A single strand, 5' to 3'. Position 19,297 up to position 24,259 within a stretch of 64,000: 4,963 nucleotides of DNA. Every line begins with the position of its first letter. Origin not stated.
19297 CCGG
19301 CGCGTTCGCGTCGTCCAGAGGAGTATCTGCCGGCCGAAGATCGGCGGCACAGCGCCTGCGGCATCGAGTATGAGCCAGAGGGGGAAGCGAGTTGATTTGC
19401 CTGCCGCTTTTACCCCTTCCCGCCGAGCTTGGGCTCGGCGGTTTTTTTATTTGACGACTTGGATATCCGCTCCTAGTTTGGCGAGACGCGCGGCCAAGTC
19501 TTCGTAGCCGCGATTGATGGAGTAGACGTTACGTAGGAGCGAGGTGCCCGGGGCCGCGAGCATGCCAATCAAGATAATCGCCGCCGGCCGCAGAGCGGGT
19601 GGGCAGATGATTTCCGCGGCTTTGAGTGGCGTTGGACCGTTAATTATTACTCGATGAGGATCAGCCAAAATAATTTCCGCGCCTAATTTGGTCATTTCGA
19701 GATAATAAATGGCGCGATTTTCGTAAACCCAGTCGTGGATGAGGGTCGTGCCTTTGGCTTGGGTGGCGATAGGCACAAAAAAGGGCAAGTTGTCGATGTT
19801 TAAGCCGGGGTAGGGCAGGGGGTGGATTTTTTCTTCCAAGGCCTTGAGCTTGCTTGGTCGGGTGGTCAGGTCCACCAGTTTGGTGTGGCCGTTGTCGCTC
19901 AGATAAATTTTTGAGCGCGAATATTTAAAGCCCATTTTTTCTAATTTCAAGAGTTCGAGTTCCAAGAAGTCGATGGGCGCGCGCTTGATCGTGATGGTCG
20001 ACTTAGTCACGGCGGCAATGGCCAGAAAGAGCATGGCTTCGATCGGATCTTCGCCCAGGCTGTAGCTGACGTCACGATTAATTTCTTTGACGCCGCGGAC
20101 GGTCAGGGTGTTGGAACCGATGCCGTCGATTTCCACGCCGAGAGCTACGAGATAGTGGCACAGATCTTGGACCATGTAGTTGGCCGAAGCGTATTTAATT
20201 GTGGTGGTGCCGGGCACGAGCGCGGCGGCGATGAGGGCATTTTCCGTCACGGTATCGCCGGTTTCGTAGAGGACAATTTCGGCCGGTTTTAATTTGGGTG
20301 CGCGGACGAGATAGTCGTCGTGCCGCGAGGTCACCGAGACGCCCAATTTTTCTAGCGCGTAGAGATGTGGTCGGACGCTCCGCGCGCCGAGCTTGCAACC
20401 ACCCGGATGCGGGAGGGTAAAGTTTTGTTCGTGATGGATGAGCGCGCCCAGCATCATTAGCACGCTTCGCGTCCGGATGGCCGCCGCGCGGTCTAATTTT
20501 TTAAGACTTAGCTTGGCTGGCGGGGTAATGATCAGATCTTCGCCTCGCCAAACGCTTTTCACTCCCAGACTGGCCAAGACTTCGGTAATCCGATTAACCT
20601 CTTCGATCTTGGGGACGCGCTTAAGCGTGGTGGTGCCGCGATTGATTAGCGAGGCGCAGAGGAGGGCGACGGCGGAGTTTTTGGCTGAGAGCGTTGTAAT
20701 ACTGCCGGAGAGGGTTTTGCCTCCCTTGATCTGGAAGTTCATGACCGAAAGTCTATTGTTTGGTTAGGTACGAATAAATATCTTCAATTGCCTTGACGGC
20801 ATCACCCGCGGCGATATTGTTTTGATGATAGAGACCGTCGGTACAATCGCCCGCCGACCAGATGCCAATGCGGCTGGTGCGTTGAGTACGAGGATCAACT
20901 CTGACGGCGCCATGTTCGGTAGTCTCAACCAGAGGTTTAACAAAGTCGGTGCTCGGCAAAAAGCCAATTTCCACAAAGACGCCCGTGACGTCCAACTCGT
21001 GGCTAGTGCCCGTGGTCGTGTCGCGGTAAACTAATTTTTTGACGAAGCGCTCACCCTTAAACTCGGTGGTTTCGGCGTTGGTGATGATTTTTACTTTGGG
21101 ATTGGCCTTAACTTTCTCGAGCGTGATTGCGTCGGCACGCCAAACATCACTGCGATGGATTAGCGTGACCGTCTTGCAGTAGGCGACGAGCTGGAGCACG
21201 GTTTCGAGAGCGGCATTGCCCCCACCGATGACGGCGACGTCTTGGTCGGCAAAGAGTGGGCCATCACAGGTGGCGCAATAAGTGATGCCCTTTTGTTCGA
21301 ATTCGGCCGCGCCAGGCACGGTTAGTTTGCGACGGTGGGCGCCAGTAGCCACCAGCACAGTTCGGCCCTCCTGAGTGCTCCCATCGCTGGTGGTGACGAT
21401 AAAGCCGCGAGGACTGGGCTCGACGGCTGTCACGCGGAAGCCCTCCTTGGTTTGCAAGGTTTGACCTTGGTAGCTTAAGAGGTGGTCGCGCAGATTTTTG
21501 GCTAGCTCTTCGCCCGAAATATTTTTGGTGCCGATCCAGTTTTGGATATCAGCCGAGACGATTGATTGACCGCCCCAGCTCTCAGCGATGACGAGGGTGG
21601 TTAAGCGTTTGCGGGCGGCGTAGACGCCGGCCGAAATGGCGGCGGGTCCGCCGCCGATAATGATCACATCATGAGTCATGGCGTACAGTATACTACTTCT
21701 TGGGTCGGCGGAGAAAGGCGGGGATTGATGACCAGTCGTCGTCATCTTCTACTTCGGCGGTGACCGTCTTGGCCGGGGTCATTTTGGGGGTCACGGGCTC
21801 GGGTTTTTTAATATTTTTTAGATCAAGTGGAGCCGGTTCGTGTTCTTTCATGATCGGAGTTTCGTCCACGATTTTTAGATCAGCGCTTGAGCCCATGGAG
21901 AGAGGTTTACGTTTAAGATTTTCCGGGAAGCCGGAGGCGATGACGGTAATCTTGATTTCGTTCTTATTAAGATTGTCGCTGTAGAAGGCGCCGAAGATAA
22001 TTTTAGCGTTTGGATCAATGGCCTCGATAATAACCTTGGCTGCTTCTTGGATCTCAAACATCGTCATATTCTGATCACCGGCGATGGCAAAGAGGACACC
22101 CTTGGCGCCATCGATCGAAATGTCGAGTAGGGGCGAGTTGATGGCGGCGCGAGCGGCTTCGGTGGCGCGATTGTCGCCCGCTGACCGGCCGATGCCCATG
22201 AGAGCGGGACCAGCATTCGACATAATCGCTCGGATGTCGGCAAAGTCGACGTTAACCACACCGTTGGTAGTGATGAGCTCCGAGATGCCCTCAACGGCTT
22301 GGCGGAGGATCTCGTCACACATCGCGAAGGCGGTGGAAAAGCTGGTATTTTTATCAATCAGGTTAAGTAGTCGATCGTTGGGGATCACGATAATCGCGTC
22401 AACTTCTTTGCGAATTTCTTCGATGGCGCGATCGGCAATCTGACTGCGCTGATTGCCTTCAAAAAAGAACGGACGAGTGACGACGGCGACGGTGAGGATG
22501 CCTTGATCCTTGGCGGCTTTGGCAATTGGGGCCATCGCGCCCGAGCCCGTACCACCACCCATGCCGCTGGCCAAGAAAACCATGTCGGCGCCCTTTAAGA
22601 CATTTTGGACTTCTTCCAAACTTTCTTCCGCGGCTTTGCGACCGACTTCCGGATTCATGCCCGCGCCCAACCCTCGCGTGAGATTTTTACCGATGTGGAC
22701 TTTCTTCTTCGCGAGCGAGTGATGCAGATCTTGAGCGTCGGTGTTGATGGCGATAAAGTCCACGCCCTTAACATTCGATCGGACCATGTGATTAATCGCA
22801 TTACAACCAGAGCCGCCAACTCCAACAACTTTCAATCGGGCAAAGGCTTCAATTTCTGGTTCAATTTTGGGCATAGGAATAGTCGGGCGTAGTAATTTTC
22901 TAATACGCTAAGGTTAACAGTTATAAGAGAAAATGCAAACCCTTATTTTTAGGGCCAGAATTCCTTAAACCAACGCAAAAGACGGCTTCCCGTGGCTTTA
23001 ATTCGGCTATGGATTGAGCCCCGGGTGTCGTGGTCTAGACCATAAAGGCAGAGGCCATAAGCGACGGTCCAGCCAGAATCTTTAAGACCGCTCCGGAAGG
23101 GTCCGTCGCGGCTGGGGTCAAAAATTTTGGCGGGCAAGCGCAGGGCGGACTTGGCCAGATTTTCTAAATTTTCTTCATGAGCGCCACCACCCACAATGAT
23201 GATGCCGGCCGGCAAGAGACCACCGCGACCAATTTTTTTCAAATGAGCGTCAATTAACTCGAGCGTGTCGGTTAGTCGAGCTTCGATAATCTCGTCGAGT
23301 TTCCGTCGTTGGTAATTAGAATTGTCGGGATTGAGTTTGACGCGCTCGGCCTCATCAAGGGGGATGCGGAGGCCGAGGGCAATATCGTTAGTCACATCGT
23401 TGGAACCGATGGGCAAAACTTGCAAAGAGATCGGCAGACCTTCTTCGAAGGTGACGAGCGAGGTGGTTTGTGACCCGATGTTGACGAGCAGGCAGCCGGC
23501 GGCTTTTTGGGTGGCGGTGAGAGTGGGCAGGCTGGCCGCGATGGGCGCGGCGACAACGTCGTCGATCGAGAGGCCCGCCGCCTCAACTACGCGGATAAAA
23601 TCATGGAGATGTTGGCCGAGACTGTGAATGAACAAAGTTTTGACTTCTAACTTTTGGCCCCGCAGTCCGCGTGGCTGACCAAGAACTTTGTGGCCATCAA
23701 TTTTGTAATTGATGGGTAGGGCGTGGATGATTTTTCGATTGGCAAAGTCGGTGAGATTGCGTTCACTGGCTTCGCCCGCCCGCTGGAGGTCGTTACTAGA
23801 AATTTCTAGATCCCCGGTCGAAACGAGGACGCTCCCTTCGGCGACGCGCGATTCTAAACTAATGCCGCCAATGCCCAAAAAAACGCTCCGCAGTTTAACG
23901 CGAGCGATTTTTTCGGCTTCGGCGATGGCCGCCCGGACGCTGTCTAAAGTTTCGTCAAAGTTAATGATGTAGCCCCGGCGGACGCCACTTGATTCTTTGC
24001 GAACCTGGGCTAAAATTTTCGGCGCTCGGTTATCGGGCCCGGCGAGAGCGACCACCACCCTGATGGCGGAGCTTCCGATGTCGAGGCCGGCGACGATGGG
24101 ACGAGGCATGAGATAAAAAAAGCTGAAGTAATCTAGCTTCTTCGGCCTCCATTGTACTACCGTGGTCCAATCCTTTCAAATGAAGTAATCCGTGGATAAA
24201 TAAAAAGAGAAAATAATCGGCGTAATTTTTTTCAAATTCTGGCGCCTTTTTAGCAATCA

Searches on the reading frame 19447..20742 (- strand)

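Call 41: search_protein_families(library=pfam, proteins=[window:19447-20742:-], max_evalue=0.001)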
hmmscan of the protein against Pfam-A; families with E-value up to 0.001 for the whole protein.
window:19447-20742:- (431 aa): 1 family
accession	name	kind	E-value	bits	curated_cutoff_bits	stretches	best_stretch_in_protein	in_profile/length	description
PF00275.25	EPSP_synthase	-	3e-49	168.3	22.8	1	6-417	2-414/417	EPSP synthase (3-phosphoshikimate 1-carboxyvinyltransferase)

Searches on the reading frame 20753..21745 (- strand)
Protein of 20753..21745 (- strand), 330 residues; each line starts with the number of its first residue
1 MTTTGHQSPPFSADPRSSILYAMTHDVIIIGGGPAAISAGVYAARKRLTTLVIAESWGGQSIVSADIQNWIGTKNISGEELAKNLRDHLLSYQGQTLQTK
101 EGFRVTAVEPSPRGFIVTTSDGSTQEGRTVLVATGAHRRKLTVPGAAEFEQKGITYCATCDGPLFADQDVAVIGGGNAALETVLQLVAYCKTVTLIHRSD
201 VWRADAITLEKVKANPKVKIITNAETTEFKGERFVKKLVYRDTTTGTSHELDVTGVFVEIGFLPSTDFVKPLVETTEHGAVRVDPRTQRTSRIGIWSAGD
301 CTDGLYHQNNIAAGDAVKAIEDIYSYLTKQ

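Call 41: search_protein_families(library=pfam, proteins=[window:20753-21745:-], max_evalue=0.001)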
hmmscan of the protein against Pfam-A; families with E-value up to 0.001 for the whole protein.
window:20753-21745:- (330 aa): 9 families
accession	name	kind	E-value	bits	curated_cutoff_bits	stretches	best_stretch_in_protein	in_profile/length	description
PF07992.20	Pyr_redox_2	-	5.9e-41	141.2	26.1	1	25-310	1-285/291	Pyridine nucleotide-disulphide oxidoreductase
PF13738.12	Pyr_redox_3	-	3.8e-26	92.5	30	1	73-299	75-305/305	Pyridine nucleotide-disulphide oxidoreductase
PF00070.33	Pyr_redox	-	1.4e-10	42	22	1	170-233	2-70/82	Pyridine nucleotide-disulphide oxidoreductase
PF12831.13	FAD_oxidored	-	3.7e-06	26.9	27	1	26-91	1-70/416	FAD dependent oxidoreductase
PF01946.23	Thi4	-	0.00017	21.4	26.2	0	22-56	15-50/235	Thi4 family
PF03486.20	HI0933_like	-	0.0002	21.3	50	0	25-54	1-30/244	HI0933-like protein Rossmann domain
PF13241.12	NAD_binding_7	-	0.00068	20.6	22.1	0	166-200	6-40/104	Putative NAD(P)-binding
PF05834.18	Lycopene_cycl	-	0.00076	19.1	23.4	0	53-140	58-145/380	Lycopene cyclase protein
PF01266.30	DAO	-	0.00085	19.4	27.9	0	99-140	166-212/353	FAD dependent oxidoreductase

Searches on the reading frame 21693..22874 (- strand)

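Call 41: search_protein_families(library=pfam, proteins=[window:21693-22874:-], max_evalue=0.001)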
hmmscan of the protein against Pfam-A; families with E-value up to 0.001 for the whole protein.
window:21693-22874:- (393 aa): 3 families
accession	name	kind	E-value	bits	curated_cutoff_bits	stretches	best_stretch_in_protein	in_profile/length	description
PF00091.31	Tubulin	-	2e-48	165.6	33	1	14-173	2-189/190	Tubulin/FtsZ family, GTPase domain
PF12327.13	FtsZ_C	-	3.5e-30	104.6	27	1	222-316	1-94/95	FtsZ family, C-terminal domain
PF13809.12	Tubulin_2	-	4.8e-05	23.2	27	0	70-122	116-187/356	Tubulin like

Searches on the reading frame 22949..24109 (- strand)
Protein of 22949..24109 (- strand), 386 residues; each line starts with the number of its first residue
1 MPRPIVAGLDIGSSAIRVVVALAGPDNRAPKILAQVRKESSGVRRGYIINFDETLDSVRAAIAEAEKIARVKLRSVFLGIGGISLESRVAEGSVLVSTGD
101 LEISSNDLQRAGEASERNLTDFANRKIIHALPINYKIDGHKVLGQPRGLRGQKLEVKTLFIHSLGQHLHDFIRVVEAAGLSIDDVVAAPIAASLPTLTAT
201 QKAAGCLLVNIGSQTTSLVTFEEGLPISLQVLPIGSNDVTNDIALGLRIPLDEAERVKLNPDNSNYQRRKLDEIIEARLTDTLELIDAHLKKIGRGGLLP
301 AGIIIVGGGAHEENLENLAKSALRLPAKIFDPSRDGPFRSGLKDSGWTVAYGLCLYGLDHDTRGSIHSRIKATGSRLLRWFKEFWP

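Call 41: search_protein_families(library=pfam, proteins=[window:22949-24109:-], max_evalue=0.001)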
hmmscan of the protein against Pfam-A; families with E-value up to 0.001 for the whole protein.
window:22949-24109:- (386 aa): 4 families
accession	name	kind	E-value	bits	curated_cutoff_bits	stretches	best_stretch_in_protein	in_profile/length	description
PF14450.12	FtsA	-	2.4e-24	86.5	31.8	1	208-350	2-125/127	Cell division protein FtsA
PF02491.25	SHS2_FTSA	-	5e-14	52.9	25.4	1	84-161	3-78/79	SHS2 domain inserted in FTSA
PF11104.14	PilM_2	-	6e-06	25.9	27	1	173-339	143-314/340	Type IV pilus assembly protein PilM;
PF06723.19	MreB_Mbl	-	0.00047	19.5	27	0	270-331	241-305/327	MreB/Mbl protein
